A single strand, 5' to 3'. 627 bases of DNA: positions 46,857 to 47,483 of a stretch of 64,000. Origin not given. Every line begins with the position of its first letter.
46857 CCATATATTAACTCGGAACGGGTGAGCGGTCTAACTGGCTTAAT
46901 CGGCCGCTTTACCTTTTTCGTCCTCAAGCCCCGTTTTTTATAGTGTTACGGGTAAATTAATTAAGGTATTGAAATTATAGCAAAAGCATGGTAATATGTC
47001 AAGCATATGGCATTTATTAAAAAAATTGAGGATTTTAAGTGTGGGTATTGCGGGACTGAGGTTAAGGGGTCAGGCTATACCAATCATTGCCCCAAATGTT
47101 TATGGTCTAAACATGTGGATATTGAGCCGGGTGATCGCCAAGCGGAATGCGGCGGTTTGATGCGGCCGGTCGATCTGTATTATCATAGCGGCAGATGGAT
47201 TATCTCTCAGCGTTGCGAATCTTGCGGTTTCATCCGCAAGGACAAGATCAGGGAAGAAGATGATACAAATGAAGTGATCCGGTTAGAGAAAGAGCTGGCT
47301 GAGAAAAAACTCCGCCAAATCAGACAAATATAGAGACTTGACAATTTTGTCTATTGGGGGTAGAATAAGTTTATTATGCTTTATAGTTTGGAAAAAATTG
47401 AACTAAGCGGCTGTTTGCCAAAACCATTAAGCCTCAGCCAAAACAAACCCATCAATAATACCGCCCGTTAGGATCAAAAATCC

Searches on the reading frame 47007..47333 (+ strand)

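Call 47: search_protein_families(library=pfam, proteins=[window:47007-47333:+], max_evalue=0.01)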
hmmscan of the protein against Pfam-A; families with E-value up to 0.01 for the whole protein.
window:47007-47333:+ (108 aa): 3 families
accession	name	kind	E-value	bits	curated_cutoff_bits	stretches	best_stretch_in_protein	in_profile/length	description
PF12647.12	RNHCP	-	6.5e-29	100.2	24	1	8-90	2-89/90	RNHCP domain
PF08209.17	Sgf11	-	0.00026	20.9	26.4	1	7-32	2-27/33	Sgf11 (transcriptional regulation protein)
PF12773.13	DZR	-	0.00091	19.8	27.3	0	11-31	14-30/45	Double zinc ribbon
